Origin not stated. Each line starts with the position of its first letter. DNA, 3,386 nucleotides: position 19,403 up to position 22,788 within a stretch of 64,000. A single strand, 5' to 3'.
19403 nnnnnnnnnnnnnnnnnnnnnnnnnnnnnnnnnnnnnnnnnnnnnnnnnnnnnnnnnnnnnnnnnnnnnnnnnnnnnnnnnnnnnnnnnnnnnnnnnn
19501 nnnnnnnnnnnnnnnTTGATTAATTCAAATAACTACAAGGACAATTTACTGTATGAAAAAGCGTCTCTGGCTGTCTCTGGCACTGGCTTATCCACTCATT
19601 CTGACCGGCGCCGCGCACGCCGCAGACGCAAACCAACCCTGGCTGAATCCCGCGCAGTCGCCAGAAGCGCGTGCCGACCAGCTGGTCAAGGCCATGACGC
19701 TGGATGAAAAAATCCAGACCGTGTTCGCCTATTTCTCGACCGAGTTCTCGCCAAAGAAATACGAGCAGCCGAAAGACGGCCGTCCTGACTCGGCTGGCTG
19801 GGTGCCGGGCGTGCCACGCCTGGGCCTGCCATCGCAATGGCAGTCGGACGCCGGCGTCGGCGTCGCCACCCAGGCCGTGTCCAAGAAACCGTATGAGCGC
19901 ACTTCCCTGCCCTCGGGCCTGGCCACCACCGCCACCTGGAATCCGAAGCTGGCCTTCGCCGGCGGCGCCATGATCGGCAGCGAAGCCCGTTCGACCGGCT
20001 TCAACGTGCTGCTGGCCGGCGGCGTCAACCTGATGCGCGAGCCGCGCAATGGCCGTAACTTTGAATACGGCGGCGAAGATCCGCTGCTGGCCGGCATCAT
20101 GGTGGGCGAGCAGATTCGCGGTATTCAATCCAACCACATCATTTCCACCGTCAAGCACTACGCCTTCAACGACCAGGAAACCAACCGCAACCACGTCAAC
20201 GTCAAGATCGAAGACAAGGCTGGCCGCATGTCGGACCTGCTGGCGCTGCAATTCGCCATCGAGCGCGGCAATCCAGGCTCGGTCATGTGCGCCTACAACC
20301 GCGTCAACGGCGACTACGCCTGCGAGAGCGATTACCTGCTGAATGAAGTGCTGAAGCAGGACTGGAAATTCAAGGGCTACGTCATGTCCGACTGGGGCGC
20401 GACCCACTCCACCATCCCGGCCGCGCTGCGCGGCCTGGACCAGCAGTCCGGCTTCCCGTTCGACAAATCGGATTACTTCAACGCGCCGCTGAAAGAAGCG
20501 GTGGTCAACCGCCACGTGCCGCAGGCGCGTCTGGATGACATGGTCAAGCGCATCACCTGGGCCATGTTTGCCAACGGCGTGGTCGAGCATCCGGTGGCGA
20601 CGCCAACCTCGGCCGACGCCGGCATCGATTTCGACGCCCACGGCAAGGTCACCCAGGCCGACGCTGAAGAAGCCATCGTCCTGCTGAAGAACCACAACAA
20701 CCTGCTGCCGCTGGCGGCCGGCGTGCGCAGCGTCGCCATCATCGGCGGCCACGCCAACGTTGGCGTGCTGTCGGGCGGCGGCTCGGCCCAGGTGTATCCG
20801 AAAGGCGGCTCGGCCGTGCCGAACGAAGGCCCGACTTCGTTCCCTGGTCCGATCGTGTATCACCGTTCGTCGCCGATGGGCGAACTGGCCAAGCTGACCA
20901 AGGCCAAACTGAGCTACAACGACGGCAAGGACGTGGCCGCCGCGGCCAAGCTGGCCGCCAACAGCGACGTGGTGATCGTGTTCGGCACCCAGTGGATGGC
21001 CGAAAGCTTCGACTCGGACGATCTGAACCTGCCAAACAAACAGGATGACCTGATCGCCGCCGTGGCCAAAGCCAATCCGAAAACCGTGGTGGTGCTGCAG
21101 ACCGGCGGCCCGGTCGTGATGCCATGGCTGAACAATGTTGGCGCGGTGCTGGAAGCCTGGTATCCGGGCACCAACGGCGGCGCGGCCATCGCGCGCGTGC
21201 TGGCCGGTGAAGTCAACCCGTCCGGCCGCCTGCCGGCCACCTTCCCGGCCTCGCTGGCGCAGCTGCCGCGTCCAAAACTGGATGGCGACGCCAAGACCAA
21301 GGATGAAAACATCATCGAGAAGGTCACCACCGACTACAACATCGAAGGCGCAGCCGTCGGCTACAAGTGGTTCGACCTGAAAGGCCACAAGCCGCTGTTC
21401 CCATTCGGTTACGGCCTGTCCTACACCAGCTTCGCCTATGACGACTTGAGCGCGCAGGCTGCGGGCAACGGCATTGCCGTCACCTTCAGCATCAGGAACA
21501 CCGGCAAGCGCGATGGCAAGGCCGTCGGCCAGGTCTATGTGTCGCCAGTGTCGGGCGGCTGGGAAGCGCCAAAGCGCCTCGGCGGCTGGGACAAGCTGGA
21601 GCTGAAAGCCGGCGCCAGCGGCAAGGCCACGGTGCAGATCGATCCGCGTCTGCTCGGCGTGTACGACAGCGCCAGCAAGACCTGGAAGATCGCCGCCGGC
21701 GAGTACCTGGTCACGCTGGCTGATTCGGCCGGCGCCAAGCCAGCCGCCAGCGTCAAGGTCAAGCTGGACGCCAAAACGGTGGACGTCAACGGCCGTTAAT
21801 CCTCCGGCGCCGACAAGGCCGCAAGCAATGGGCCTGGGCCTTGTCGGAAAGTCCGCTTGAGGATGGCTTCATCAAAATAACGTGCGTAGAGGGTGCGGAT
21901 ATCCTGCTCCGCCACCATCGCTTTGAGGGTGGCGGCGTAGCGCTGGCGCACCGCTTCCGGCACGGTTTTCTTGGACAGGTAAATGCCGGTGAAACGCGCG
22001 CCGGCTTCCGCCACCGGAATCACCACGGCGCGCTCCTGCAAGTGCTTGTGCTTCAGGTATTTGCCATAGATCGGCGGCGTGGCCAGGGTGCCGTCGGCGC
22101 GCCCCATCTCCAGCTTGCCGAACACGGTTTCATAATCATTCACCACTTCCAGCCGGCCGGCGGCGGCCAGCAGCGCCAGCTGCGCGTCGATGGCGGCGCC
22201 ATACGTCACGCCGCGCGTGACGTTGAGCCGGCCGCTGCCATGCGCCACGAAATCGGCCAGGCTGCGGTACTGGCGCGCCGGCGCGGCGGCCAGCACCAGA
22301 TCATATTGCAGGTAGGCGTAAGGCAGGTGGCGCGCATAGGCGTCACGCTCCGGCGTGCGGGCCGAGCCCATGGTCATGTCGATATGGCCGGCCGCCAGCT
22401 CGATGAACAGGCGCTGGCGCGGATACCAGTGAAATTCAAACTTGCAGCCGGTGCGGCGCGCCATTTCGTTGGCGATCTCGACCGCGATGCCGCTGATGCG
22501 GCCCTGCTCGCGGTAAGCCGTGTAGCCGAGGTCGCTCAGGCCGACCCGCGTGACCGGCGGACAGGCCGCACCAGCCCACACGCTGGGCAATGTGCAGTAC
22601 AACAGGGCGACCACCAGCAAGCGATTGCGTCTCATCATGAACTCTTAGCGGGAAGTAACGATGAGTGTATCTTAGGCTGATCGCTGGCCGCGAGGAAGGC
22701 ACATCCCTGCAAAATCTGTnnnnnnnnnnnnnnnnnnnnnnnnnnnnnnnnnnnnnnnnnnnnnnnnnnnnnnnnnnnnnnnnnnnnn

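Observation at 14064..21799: Complete cellobionate (oxidised cellulose) catabolic locus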

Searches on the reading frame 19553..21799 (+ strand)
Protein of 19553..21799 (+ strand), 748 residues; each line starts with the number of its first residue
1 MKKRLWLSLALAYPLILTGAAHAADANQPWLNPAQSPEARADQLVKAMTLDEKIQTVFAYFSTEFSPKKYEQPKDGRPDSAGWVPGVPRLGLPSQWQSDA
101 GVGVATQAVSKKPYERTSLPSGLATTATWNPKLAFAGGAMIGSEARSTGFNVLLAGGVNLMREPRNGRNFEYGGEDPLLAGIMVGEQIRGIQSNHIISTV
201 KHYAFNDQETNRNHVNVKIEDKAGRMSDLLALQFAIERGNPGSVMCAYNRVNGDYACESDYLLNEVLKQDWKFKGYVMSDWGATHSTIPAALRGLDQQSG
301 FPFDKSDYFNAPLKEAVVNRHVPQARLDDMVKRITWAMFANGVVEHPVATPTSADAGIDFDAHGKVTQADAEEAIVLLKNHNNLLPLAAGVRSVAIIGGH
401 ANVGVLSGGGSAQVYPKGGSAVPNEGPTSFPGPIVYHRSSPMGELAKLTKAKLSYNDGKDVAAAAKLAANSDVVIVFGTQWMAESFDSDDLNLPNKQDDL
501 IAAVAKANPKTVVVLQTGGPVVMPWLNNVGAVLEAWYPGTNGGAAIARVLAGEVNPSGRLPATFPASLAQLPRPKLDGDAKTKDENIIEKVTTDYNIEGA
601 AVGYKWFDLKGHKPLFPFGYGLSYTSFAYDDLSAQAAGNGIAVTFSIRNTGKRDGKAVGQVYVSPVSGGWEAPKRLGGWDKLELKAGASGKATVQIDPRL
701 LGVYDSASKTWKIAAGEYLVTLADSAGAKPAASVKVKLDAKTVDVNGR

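Call 7: search_protein_families(library=pfam, proteins=[window:19553-21799:+])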
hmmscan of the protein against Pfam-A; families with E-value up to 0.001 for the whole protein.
window:19553-21799:+ (748 aa): 3 families
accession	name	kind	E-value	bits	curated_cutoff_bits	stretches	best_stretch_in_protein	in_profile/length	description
PF01915.27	Glyco_hydro_3_C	-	1.9e-57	194.9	31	1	375-624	1-200/200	Glycosyl hydrolase family 3 C-terminal domain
PF00933.27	Glyco_hydro_3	-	2.5e-28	99.9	27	1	90-334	61-313/316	Glycosyl hydrolase family 3 N terminal domain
PF14310.12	Fn3-like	-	3.3e-13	50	25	1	658-725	2-70/71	Fibronectin type III-like domain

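Call 8: search_protein_families(library=ncbifam, proteins=[window:19553-21799:+])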
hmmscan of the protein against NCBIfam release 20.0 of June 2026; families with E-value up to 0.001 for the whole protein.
window:19553-21799:+ (748 aa): 8 families
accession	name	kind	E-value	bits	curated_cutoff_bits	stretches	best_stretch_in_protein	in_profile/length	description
NF041610.1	alph_arabinopyran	equivalog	3.1e-115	386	1300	1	117-740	59-655/738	exo-alpha-(1->6)-L-arabinopyranosidase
NF052330.1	BetGlucosiCelf0468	equivalog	2.3e-108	363.5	1300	2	456-724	542-809/817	beta-d-glucosidase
NF041776.1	xylosidase_Xyl3A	equivalog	1.4e-80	271.4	1250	2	487-731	615-841/846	xylan 1,4-beta-xylosidase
NF052329.1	XyloArabinsidase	equivalog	1.4e-77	261.5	1050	1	115-743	107-736/750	beta-xylosidase/alpha-l-arabinosidase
NF011678.0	PRK15098.1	equivalog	1.3e-71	242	666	1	115-722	116-750/765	beta-glucosidase BglX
NF041579.1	betaxyl_Flavo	equivalog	8.6e-58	196.1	1350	1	85-729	58-706/716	beta-xylosidase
NF052331.1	Bet13-16Glucosase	equivalog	1.7e-50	172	1330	2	456-697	480-709/750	exo-beta-d-1,3/1,6-glucosidase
NF003740.0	PRK05337.1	equivalog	0.00093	18.4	207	0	177-280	142-250/340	beta-N-acetylhexosaminidase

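Call 10: search_solved_structures(query=window:19553-21799:+)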
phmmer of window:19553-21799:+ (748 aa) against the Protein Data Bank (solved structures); distinct sequences matched with E-value up to 0.001: 73 (the best 60 are shown).
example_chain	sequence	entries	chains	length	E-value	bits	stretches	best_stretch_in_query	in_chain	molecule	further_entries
4i3g_A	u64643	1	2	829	4.1e-107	362.6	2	460-735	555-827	Beta-glucosidase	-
8va7_A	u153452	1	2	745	9.8e-106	358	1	84-726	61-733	Glycoside hydrolase family 3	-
7ms2_A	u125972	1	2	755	2.5e-101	343.5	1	86-726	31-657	Thermostable beta-glucosidase B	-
8j9f_A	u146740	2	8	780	8.9e-97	328.4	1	86-725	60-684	Beta-glucosidase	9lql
7pjj_A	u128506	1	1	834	1.4e-96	327.8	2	84-428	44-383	Beta-glucosidase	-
8idz_A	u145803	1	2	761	9.1e-91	308.5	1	42-734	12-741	Beta-glucosidase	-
2x40_A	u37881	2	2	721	7.8e-89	302.1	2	41-419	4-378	BETA-GLUCOSIDASE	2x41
5wab_A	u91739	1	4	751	1.4e-88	301.3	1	114-739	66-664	Putative beta-glucosidase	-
2x42_A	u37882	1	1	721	1e-87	298.5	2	41-419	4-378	BETA-GLUCOSIDASE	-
3abz_A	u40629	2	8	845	1.2e-86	295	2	455-726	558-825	Beta-glucosidase I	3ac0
3zyz_A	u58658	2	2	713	2.3e-74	254.3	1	116-725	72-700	BETA-D-GLUCOSIDE GLUCOHYDROLASE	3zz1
4i8d_A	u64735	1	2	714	2.3e-74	254.3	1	116-725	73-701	Beta-D-glucoside glucohydrolase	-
6jxg_A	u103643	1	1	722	1.3e-71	245.2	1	85-722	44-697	Beta-glucosidase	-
4iib_A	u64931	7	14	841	1.6e-68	235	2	40-340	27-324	Beta-glucosidase 1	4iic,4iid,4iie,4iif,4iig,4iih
6sz6_A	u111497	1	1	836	8.9e-63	216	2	81-340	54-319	Beta-glucosidase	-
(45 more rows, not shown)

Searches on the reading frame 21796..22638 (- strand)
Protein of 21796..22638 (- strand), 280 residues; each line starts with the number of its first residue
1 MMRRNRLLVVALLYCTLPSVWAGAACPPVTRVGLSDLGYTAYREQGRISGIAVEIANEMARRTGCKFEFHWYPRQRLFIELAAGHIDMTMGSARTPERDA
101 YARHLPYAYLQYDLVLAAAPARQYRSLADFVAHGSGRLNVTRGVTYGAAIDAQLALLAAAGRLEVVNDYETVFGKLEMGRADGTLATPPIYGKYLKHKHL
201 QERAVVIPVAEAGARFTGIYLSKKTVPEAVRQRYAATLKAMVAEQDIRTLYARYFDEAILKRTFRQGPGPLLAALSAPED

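Call 44: search_protein_families(library=pfam, proteins=[window:21796-22638:-], max_evalue=0.001)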
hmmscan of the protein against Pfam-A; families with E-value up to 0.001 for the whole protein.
window:21796-22638:- (280 aa): 1 family
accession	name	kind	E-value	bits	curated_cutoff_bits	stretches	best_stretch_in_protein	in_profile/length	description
PF00497.25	SBP_bac_3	-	4.2e-13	49.6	26.4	1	40-256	13-131/132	Bacterial extracellular solute-binding proteins, family 3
